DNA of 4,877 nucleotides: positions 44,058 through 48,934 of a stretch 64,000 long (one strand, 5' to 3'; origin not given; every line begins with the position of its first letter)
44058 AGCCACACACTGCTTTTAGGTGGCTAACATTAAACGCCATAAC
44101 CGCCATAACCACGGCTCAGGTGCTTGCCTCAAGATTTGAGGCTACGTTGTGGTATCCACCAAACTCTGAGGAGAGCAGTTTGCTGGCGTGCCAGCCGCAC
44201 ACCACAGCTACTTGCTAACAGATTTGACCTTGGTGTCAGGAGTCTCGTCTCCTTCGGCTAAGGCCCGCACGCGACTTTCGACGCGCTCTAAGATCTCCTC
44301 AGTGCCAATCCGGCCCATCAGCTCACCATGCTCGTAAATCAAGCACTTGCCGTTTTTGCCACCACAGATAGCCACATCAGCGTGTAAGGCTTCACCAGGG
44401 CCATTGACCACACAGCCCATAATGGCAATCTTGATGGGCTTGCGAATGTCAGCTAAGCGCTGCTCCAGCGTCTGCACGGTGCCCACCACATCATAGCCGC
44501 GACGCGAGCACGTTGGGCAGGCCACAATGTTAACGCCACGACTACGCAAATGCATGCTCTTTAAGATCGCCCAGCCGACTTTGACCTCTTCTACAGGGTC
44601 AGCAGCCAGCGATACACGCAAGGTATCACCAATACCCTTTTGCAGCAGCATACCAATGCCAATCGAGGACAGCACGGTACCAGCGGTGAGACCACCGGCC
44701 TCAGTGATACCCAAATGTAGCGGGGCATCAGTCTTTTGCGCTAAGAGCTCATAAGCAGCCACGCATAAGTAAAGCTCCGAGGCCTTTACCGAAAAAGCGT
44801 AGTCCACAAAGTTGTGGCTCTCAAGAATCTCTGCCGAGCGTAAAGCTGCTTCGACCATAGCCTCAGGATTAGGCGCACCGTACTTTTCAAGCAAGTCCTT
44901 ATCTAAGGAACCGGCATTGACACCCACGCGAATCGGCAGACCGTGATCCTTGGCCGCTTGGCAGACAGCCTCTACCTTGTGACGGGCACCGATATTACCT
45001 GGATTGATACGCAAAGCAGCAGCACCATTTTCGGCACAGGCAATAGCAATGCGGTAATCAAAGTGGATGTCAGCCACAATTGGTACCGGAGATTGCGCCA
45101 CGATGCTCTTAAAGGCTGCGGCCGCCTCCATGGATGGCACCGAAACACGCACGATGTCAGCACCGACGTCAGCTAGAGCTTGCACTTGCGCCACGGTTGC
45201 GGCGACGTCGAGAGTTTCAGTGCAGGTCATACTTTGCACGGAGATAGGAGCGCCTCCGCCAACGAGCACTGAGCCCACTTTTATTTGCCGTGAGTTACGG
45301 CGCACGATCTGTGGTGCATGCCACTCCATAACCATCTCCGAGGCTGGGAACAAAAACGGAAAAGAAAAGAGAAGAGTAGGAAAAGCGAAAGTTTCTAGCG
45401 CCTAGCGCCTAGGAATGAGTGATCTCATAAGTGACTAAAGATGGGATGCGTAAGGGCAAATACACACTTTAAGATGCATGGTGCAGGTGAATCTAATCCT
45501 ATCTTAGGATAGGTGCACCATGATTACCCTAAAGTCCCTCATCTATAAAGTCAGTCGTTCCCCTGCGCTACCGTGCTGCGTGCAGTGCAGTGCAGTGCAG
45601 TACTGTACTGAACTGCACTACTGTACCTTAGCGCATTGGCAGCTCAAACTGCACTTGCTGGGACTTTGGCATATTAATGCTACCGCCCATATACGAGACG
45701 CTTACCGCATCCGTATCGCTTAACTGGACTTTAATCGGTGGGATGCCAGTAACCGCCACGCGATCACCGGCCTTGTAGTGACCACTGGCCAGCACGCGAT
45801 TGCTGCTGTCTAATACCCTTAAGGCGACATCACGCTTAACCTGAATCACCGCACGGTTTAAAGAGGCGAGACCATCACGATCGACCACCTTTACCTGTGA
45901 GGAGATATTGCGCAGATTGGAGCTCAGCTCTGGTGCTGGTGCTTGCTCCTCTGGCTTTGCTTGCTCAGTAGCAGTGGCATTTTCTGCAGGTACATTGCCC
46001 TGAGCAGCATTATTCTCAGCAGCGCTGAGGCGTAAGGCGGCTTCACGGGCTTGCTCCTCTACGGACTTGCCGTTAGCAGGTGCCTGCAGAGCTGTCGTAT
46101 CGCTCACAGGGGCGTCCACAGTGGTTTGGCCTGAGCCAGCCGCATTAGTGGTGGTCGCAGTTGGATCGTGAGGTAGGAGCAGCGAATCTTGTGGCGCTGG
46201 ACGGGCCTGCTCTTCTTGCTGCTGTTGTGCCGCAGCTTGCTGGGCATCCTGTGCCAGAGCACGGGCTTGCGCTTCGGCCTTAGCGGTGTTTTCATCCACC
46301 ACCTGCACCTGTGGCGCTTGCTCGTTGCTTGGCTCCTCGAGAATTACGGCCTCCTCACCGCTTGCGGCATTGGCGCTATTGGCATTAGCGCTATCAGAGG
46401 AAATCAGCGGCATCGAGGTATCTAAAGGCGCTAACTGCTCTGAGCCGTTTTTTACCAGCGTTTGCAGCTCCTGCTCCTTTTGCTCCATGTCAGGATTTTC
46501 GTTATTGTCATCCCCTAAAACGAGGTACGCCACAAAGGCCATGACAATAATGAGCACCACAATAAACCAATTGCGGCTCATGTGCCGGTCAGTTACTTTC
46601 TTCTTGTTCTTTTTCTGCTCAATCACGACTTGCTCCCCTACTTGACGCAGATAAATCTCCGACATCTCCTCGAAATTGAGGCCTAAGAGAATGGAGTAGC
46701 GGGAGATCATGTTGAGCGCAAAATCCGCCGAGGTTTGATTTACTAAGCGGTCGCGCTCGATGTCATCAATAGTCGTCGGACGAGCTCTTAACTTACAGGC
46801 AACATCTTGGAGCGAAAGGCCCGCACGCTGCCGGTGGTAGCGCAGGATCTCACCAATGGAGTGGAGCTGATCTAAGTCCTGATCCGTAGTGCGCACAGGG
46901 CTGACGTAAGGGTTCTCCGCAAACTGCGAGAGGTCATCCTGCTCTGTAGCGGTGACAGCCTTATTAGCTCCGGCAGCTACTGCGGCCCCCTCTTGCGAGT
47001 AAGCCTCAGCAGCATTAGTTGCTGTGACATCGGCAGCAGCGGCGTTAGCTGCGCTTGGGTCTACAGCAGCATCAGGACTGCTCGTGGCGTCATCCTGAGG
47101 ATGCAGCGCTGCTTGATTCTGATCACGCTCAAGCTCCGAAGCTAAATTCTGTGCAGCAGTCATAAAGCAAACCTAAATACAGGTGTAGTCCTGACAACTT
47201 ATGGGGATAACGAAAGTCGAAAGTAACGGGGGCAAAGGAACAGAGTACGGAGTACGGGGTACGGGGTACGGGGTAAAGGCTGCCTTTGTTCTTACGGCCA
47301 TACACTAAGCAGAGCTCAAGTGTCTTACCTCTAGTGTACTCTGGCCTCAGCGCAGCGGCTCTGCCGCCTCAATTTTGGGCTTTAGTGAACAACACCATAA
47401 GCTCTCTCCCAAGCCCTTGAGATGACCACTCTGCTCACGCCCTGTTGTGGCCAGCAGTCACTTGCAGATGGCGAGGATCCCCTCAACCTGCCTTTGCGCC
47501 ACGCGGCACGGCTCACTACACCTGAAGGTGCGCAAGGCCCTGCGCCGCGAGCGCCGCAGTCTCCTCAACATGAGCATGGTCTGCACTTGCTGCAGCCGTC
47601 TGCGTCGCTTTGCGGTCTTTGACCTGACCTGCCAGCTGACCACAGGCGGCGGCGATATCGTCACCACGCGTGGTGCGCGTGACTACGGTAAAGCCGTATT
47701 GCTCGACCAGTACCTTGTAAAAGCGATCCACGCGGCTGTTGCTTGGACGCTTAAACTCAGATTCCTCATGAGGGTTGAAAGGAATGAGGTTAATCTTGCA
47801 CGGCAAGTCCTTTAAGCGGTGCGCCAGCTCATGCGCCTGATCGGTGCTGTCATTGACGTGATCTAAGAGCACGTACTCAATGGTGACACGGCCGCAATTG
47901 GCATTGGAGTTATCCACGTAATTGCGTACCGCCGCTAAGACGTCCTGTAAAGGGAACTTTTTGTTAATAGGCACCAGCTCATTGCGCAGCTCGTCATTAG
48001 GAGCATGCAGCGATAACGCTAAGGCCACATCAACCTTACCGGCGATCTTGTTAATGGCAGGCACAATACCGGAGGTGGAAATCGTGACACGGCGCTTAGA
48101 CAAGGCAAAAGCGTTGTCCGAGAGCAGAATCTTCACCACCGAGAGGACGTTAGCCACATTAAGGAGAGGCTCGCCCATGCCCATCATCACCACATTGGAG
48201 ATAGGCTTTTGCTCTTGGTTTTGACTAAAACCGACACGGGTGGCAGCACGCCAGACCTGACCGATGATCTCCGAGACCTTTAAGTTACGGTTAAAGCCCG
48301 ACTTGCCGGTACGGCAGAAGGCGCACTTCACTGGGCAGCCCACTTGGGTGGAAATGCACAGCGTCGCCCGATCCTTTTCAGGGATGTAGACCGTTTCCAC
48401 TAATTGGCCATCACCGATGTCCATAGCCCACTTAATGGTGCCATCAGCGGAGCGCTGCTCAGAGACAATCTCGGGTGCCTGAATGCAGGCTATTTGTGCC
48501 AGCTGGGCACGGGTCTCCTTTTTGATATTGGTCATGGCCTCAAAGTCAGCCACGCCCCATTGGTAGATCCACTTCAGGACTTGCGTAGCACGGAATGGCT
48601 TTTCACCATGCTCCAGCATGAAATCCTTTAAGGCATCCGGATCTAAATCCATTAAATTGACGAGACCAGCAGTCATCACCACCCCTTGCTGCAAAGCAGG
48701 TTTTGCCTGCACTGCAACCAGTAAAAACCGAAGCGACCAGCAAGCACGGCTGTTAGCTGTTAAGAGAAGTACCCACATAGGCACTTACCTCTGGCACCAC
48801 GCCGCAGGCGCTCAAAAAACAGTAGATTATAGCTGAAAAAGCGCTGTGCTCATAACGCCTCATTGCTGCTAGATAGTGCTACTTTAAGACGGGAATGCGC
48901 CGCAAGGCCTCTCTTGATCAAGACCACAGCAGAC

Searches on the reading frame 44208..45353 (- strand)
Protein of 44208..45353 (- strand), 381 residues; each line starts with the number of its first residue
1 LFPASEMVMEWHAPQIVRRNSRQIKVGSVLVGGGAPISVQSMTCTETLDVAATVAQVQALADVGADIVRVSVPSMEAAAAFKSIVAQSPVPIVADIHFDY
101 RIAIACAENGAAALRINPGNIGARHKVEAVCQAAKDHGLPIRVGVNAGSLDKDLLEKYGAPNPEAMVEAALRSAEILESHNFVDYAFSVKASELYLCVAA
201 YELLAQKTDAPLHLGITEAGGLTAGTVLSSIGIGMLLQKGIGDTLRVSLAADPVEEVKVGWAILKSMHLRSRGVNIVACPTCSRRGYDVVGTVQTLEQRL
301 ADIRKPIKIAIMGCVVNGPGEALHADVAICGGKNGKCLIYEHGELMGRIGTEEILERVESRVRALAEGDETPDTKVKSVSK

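Call 61: search_protein_families(library=pfam, max_evalue=0.001, proteins=[window:44208-45353:-])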
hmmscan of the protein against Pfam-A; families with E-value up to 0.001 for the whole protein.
window:44208-45353:- (381 aa): 1 family
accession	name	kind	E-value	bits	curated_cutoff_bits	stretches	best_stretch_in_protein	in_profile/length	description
PF04551.19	GcpE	-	7.2e-141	469.6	32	1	22-363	2-342/343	GcpE protein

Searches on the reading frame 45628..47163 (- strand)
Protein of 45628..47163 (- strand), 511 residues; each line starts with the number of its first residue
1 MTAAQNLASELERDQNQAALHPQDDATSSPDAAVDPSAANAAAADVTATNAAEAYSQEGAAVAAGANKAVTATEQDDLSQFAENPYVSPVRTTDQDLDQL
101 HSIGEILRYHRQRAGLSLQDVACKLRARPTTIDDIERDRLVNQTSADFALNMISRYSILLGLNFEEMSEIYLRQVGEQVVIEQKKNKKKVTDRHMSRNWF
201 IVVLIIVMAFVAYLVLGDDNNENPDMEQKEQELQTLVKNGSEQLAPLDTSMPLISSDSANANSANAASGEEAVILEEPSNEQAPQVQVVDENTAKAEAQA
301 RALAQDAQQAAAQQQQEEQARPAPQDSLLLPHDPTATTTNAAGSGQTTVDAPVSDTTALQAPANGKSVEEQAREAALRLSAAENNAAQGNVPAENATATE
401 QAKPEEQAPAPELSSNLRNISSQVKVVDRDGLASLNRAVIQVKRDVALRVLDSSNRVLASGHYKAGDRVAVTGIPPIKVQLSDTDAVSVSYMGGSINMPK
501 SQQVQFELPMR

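Call 61: search_protein_families(library=pfam, max_evalue=0.001, proteins=[window:45628-47163:-])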
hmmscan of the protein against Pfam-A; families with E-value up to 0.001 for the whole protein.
window:45628-47163:- (511 aa): 3 families
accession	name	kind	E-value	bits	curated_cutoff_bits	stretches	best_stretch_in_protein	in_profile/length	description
PF13464.11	RodZ_C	-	2.2e-09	37.6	23.9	1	439-501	1-63/72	RodZ C-terminal domain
PF13413.12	HTH_25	-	1.8e-08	34.5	24.6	1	107-166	2-61/62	Helix-turn-helix domain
PF13560.12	HTH_31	-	0.0003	21.5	27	1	103-141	2-40/64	Helix-turn-helix domain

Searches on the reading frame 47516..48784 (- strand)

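Call 61: search_protein_families(library=pfam, max_evalue=0.001, proteins=[window:47516-48784:-])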
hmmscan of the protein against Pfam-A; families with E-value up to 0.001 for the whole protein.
window:47516-48784:- (422 aa): 2 families
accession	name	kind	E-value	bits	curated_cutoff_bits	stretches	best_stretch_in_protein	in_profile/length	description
PF21016.3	RlmN_N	-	6e-26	90.4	24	1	42-101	1-60/60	Ribosomal RNA large subunit methyltransferase N-terminal domain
PF04055.27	Radical_SAM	-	5.1e-15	56.5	29.5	1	144-318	1-163/166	Radical SAM superfamily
